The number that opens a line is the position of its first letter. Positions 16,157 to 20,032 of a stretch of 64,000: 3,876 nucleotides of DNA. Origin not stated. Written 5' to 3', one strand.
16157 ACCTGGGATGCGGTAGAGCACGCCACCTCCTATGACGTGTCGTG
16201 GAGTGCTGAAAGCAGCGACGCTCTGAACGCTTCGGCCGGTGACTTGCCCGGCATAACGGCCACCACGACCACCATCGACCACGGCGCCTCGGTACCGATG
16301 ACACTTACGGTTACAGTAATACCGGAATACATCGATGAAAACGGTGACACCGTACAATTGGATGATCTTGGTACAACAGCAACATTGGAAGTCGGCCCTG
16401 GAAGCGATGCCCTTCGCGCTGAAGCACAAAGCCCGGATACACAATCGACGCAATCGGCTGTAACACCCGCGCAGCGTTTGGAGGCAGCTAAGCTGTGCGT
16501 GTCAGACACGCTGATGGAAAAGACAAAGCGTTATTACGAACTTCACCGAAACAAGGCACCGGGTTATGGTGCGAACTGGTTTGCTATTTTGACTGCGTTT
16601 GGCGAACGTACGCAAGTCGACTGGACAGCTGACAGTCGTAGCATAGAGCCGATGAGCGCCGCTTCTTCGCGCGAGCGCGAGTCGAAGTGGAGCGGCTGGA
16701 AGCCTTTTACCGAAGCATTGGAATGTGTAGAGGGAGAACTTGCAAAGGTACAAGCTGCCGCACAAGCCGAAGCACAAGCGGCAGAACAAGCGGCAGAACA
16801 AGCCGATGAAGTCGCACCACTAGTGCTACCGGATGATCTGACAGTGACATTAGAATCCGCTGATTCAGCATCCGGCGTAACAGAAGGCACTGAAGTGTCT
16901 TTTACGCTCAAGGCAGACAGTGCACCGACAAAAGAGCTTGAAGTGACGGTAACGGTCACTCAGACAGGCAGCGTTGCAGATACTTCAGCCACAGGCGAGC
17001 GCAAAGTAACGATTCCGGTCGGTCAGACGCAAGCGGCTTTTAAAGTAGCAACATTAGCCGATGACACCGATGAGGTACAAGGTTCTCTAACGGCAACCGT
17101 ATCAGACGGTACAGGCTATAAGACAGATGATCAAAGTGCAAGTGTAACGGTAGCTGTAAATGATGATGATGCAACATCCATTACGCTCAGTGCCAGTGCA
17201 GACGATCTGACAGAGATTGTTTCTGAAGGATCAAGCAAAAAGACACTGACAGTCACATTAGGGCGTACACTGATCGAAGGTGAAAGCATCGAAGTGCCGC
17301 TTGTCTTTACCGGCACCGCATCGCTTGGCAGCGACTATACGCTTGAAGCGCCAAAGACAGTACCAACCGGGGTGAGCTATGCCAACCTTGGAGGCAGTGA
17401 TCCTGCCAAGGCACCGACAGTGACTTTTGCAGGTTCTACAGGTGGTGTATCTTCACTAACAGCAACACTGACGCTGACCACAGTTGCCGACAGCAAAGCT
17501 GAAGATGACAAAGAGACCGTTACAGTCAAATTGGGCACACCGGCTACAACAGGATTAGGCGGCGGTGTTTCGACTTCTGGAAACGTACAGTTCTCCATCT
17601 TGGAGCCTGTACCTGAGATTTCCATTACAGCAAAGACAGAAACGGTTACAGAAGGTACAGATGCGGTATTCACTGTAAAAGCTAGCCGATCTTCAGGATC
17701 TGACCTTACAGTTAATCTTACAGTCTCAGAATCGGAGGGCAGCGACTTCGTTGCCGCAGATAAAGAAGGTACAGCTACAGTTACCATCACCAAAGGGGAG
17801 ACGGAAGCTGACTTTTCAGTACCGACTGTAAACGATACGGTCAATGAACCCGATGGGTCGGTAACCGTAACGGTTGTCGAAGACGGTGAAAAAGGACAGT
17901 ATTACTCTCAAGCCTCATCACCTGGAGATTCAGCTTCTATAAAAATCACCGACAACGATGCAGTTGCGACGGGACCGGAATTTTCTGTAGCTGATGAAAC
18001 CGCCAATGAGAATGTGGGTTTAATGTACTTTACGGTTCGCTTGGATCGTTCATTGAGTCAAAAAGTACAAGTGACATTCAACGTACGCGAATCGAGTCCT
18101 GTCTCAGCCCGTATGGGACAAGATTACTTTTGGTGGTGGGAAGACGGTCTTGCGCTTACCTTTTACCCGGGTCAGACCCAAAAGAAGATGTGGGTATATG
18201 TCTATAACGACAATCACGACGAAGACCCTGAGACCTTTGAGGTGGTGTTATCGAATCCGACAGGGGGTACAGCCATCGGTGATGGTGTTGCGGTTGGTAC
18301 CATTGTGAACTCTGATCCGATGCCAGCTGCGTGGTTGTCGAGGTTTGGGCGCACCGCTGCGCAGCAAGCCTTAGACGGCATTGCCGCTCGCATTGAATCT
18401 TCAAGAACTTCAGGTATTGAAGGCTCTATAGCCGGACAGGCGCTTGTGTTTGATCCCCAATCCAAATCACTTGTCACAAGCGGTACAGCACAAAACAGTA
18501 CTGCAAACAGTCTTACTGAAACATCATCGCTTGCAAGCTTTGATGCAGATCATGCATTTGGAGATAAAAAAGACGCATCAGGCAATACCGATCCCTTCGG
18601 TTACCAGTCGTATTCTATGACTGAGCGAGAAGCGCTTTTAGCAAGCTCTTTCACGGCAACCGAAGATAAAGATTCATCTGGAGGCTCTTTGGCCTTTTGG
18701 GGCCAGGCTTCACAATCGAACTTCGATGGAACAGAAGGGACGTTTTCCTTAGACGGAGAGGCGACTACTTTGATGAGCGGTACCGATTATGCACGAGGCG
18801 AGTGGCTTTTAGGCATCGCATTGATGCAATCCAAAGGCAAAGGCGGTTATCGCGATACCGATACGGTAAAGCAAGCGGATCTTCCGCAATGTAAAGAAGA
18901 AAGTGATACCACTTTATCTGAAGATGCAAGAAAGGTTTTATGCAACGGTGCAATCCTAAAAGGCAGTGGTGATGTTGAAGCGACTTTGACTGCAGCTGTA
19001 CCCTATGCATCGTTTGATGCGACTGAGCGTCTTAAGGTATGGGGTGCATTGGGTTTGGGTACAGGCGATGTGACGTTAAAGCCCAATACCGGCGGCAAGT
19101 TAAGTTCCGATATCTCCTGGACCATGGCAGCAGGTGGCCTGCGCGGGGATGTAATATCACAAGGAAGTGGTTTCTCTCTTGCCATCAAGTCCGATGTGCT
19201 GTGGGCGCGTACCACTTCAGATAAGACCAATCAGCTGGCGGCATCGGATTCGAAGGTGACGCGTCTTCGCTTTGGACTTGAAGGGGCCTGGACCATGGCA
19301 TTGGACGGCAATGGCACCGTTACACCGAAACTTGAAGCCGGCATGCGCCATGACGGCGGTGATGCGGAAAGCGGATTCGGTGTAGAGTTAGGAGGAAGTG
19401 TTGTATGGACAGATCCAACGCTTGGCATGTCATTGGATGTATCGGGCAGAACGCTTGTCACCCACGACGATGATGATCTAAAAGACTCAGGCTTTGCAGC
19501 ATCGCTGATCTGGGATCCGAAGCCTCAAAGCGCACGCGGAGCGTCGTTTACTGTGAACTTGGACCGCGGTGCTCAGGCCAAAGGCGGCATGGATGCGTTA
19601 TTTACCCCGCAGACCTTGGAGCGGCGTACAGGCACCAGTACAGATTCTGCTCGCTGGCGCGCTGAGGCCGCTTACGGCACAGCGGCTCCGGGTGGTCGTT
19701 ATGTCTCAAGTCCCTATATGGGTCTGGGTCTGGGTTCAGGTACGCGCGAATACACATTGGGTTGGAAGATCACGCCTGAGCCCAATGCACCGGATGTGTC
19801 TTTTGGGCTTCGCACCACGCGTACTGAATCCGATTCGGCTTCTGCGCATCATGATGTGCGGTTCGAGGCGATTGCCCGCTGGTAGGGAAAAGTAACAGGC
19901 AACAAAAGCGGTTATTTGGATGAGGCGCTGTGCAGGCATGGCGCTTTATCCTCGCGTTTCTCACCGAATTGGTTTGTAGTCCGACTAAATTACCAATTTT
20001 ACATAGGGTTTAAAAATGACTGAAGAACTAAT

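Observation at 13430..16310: Abrupt roughly 2.9-kb very GC-rich block inside a single ORF: a mosaic passenger domain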

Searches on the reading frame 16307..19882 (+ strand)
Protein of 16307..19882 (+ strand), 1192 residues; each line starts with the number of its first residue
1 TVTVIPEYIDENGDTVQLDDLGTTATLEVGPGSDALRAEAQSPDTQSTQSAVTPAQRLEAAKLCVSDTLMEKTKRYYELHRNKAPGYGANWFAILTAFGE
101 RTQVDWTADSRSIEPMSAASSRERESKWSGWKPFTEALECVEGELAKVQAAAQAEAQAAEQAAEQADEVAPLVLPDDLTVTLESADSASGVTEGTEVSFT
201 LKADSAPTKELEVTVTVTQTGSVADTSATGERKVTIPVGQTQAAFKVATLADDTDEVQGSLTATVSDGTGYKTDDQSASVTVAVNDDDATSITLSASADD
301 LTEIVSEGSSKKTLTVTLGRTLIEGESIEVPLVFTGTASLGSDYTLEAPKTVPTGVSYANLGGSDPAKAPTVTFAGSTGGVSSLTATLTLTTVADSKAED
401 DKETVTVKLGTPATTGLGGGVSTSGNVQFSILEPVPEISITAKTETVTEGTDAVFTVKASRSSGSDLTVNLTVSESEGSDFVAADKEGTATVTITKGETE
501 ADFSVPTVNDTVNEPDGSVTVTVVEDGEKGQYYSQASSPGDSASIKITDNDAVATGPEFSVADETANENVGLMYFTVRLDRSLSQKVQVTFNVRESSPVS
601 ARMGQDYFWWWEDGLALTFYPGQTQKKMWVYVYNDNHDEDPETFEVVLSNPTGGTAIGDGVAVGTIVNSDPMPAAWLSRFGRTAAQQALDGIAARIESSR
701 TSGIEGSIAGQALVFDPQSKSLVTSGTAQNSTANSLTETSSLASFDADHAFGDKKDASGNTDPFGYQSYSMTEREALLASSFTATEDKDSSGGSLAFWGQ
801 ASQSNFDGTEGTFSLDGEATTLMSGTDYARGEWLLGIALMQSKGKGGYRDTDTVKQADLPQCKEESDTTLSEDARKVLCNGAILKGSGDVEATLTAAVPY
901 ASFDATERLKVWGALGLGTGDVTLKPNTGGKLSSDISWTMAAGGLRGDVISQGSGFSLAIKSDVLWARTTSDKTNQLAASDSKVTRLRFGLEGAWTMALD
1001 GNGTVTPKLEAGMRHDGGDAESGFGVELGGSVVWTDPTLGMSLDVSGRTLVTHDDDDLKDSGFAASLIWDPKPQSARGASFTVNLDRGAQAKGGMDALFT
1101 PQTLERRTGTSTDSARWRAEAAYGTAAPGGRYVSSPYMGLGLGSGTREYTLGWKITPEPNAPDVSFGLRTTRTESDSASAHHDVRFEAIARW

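Call 22: find_homologous_proteins(query=window:16307-19882:+, max_evalue=0.001)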
Query window:16307-19882:+ (1192 aa): 666 proteins with E <= 0.001 among 8000 candidates; the best 120 are listed.
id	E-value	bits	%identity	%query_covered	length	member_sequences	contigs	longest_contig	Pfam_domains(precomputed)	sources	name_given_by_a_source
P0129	0.0e+0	2501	96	100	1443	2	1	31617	PF03160.21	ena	-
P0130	0.0e+0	2460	94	100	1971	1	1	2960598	PF03160.21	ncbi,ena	-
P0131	0.0e+0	1429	59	100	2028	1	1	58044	PF03160.21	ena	-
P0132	0.0e+0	1424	59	100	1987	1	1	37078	PF03160.21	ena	-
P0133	0.0e+0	1418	60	100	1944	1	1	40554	PF03160.21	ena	-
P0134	0.0e+0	1411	59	100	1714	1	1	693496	PF03160.21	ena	-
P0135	0.0e+0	1404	58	100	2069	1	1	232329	PF03160.21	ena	-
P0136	0.0e+0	1402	60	100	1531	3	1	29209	PF03160.21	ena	-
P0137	0.0e+0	1397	60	100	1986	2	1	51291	PF03160.21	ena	-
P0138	0.0e+0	1396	59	100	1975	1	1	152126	PF03160.21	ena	-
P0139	0.0e+0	1395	59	100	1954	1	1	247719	PF03160.21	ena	-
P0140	0.0e+0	1394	59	100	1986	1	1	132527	PF03160.21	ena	-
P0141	0.0e+0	1394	59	100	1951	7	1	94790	PF03160.21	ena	-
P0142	0.0e+0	1392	58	100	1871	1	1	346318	PF03160.21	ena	-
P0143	0.0e+0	1392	59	100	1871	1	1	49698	PF03160.21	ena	-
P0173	0.0e+0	1330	55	100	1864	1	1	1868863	PF03160.21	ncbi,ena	-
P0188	0.0e+0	1199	50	100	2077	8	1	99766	PF03160.21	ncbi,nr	ncbi:MAG: hypothetical protein F4109_00295 [Gammaproteobacteria bacterium]|nr:hypothetical protein [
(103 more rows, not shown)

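Call 23: find_encoding_contigs(protein=P0130, flank=10000, max_places=3)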
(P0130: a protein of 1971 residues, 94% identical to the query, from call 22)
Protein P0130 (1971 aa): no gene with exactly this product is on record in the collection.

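Call 24: find_encoding_contigs(protein=P0129, flank=10000, max_places=3)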
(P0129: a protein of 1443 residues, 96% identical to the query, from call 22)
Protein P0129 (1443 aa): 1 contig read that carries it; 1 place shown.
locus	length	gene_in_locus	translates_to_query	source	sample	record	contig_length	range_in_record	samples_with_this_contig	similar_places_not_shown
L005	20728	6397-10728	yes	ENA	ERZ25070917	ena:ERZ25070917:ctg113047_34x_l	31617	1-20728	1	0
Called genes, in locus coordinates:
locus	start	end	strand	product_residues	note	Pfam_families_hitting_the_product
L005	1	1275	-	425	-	?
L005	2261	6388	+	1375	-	PF05345:He_PIG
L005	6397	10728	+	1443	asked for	PF03160:Calx-beta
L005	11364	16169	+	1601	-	PF21075:GDH_ACT1, PF21073:GDH_HM1, PF21076:GDH_ACT2, PF21079:GDH_HM2, PF21077:GDH_ACT3, PF21078:GDH_HM3, PF05088:Bac_GDH_CD, PF21074:GDH_C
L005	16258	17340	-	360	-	PF08240:ADH_N, PF16912:Glu_dehyd_C, PF00107:ADH_zinc_N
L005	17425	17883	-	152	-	PF04945:YHS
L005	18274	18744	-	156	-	PF00578:AhpC-TSA, PF08534:Redoxin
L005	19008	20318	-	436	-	PF13191:AAA_16 (weak)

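Call 31: list_cluster_members(proteins=[P0129, P0130, P0001, P0002, P0020, P0173, P0188])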
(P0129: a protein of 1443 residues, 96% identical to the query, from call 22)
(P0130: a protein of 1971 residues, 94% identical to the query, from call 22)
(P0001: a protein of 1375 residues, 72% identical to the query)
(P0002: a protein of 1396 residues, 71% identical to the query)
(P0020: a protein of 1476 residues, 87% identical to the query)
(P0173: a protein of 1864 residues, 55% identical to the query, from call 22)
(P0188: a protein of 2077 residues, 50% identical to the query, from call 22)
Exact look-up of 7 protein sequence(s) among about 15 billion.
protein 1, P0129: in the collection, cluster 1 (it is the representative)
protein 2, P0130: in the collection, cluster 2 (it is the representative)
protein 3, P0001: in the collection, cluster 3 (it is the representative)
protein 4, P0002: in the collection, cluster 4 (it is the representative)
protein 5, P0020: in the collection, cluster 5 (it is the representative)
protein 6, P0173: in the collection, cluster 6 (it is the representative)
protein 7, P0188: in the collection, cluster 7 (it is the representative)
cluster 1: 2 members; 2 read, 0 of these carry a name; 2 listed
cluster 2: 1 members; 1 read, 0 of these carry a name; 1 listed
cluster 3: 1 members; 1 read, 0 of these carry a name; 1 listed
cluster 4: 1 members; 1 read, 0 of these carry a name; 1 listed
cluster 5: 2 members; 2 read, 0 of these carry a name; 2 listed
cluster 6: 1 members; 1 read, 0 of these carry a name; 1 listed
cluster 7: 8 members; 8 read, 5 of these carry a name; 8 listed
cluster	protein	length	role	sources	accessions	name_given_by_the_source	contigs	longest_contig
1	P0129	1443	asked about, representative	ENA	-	-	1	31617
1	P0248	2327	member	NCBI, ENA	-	-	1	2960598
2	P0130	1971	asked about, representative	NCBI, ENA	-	-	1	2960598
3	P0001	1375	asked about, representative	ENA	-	-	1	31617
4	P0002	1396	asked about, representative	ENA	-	-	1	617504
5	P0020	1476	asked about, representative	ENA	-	-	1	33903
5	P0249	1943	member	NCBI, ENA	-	-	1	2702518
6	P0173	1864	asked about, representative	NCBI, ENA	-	-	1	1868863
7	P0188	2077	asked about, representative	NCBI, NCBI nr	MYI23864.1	MAG: hypothetical protein F4109_00295 [Gammaproteobacteria bacterium] | hypothetical protein [Gammaproteobacteria bacterium]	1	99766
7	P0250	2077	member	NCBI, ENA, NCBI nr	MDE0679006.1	MAG: hypothetical protein OXI11_02160 [Gammaproteobacteria bacterium] | hypothetical protein [Gammaproteobacteria bacterium]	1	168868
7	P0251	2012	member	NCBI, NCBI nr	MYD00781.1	MAG: hypothetical protein F4X06_00340, partial [Gammaproteobacteria bacterium] | hypothetical protein [Gammaproteobacteria bacterium]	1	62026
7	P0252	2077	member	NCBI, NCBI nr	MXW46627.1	MAG: hypothetical protein F4Z63_11590 [Gammaproteobacteria bacterium] | hypothetical protein [Gammaproteobacteria bacterium]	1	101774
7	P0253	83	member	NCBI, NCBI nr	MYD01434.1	MAG: hypothetical protein F4X06_03695, partial [Gammaproteobacteria bacterium] | hypothetical protein [Gammaproteobacteria bacterium]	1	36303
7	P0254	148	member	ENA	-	-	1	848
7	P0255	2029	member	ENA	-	-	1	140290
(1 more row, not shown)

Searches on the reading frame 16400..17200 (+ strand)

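Call 44: search_protein_families(library=pfam, proteins=[window:16400-17200:+], max_evalue=1)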
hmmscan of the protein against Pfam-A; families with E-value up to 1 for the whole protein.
window:16400-17200:+ (267 aa): 5 families
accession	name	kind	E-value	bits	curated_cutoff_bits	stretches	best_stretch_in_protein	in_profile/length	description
PF20579.4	LapA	-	0.09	13.6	27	0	145-255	1-98/99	LapA domain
PF23886.1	DUF7239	-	0.13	12.9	24.6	1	121-186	24-84/112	Family of unknown function (DUF7239)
PF10610.15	Tafi-CsgC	-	0.13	12.8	25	1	181-241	36-94/99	Thin aggregative fimbriae synthesis protein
PF06534.19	RGM_C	-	0.25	10.8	27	1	183-255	38-107/237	Repulsive guidance molecule (RGM) C-terminal domain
PF12892.13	FctA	-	0.88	10.8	22.1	1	162-259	13-99/120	Spy0128-like isopeptide containing domain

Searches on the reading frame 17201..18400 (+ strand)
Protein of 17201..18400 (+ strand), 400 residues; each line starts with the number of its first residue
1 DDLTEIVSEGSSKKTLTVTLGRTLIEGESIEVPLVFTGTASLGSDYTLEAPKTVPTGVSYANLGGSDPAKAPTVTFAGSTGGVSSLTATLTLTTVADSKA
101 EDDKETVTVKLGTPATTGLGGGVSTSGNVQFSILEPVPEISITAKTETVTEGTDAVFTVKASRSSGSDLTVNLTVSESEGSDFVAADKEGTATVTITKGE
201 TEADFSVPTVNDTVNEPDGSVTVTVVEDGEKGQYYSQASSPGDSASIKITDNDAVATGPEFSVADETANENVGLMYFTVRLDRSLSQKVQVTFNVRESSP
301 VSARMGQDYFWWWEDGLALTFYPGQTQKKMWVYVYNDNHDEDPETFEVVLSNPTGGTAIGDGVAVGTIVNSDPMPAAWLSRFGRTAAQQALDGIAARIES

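Call 44: search_protein_families(library=pfam, proteins=[window:17201-18400:+], max_evalue=1)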
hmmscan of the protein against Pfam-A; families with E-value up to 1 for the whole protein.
window:17201-18400:+ (400 aa): 7 families
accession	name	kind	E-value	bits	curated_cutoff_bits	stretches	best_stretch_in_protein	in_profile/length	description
PF03160.20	Calx-beta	-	4.1e-15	56.3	27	2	261-358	10-102/119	Calx-beta domain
PF20579.4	LapA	-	0.00015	22.5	27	1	140-251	5-98/99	LapA domain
PF19079.5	CFSR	-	0.0022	18.6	27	1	213-233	22-42/49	Collagen-flanked surface repeat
PF16397.10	DUF5006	-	0.012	15.2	34.1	1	140-213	149-220/263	Domain of unknown function (DUF5006)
PF06623.16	MHC_I_C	-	0.053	13.7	20.4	0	229-240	2-13/28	MHC_I C-terminus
PF13927.12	Ig_3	-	0.058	14.4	30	0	138-197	2-62/78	Immunoglobulin domain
PF10342.15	Kre9_KNH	-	0.78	11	24.6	1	184-242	25-79/94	Kre9/KNH-like N-terminal Ig-like domain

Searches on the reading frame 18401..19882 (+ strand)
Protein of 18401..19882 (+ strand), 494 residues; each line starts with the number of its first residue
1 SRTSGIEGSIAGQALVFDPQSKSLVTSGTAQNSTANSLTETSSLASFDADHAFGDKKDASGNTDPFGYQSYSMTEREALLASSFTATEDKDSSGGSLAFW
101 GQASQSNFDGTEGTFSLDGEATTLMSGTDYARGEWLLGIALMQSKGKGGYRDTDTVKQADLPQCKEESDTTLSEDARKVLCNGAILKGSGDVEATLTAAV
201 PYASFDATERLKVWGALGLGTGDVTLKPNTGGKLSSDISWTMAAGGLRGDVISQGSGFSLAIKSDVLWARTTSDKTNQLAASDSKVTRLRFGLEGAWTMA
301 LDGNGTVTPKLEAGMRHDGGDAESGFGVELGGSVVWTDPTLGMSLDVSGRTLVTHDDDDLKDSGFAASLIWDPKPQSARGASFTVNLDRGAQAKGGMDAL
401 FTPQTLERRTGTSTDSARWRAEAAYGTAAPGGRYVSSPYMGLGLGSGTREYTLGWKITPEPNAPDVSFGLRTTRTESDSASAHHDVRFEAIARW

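Call 44: search_protein_families(library=pfam, proteins=[window:18401-19882:+], max_evalue=1)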
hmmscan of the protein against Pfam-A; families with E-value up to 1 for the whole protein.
window:18401-19882:+ (494 aa): 1 family
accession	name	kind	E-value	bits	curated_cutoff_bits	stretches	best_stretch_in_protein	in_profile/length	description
PF13984.11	MsyB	-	0.014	16.1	27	1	46-135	15-101/122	MsyB protein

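Call 45: search_protein_families(library=ncbifam, proteins=[window:18401-19882:+], max_evalue=1)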
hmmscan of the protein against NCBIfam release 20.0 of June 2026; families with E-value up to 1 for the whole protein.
window:18401-19882:+ (494 aa): 1 family
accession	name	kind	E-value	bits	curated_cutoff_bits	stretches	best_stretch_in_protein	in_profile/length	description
NF001977.0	PRK00766.1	equivalog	0.089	12.1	235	1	169-211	17-60/195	hypothetical protein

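Call 46: search_solved_structures(query=window:18401-19882:+, max_evalue=10)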
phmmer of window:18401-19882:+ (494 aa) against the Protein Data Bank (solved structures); distinct sequences matched with E-value up to 10: 0.

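Call 59: predict_structure(alignment_id=A3)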
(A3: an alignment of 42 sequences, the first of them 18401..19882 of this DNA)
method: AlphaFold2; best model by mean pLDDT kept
length: 494 residues; sequences in the alignment: 42
mean_pLDDT: 60.0   pTM: 0.51
mean pLDDT of the five models: 60.0, 55.4, 50.5, 40.5, 40.4
residues with pLDDT >= 90: 15; 70-90: 199; 50-70: 137; < 50: 143
segments of 3 or more residues with pLDDT < 50: 1-90, 103-107, 109-112, 183-185, 355-360, 390-415
pLDDT, mean of each block of 10 residues (from residue 1): 28 26 21 20 22 30 29 26 36 59 48 54 62 72 70 55 56 58 55 74 74 74 73 71 72 68 72 62 68 78 78 71 60 76 72 52 64 77 74 31 28 53 87 88 81 89 80 83 80 62
secondary structure, 60 per line:
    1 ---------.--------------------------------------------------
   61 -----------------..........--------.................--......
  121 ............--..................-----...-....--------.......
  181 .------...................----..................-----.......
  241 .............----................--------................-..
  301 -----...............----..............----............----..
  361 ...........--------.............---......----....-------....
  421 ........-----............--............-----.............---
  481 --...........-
elements in order: E78-87 E96-112 E115-132 E135-152 H162-165 H174-181 E188-206 E211-228 E234-253 E258-273 E282-297 E306-320 E325-338 E343-354 E359-371 E380-392 H396-401 H406-409 E417-428 E434-445 E448-459 E465-477 E483-493

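Call 62: fold_search(model_id=the predicted structure, library=pdb)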
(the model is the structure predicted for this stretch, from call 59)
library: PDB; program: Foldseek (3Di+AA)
matches with E <= 10: 717; with E <= 0.001: 55
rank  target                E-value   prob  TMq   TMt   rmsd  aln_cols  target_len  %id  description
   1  6h7f_A                2.2e-06  1.00  0.37  0.29  15.2       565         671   10  Crystal structure of BauA, the Ferric preacinetobactin receptor from Acinetobacter baumannii in complex with Fe3+-Prea (released 2018-10-10)
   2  3qq2_A                2.7e-06  1.00  0.29  0.50   7.8       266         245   17  Crystal Structure of the Beta Domain of the Bordetella Autotransporter Brka (released 2011-04-13)
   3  6h7v_B                3.1e-06  1.00  0.39  0.31  13.4       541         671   11  Crystal structure of BauA, the Ferric preacinetobactin receptor from Acinetobacter baumannii (released 2018-10-10)
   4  5nec_A                3.3e-06  1.00  0.34  0.28  14.8       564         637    6  Crystal structure of the siderophore receptor PiuD from Pseudomonas aeruginosa (released 2018-02-07)
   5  6h7v_A                4.4e-06  1.00  0.38  0.30  13.5       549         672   11  Crystal structure of BauA, the Ferric preacinetobactin receptor from Acinetobacter baumannii (released 2018-10-10)
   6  5nec_B                4.4e-06  1.00  0.33  0.27  16.1       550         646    6  Crystal structure of the siderophore receptor PiuD from Pseudomonas aeruginosa (released 2018-02-07)
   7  4rdt_B                4.9e-06  1.00  0.38  0.32  12.2       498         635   11  Structure of the bacterial Zn-transporter ZnuD from Neisseria meningitidis (flexible conformation bound to a zinc ion) (released 2015-08-19)
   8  3qq2_B                8.2e-06  1.00  0.28  0.48   7.5       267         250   17  Crystal Structure of the Beta Domain of the Bordetella Autotransporter Brka (released 2011-04-13)
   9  4rdt_A                8.6e-06  1.00  0.39  0.32  11.7       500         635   11  Structure of the bacterial Zn-transporter ZnuD from Neisseria meningitidis (flexible conformation bound to a zinc ion) (released 2015-08-19)
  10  3qq2_C                9.1e-06  1.00  0.29  0.50   7.6       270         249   16  Crystal Structure of the Beta Domain of the Bordetella Autotransporter Brka (released 2011-04-13)
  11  4rdr                  2.8e-05  1.00  0.41  0.31  11.9       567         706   10  Structure of the bacterial Zn-transporter ZnuD from Neisseria meningitidis (locked conformation bound to zinc and cadmiu (released 2015-08-19)
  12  7omm_A                5.4e-05  1.00  0.26  0.20  20.9       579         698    9  Cryo-EM structure of N. gonorhoeae LptDE in complex with ProMacrobodies (MBPs have not been built de novo) (released 2022-05-04)
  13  4fsp                  9.0e-05  1.00  0.27  0.35  18.6       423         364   12  Crystal Structure of Pseudomonas aeruginosa OccK11 (OpdR) (released 2013-07-24)
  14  1xkw                  1.4e-04  1.00  0.36  0.30  14.0       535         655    9  Pyochelin outer membrane receptor FptA from Pseudomonas aeruginosa (released 2005-10-04)
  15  1ujw_A                1.6e-04  1.00  0.37  0.33   9.5       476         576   10  Structure of the complex between BtuB and Colicin E3 Receptor binding domain (released 2003-11-25)
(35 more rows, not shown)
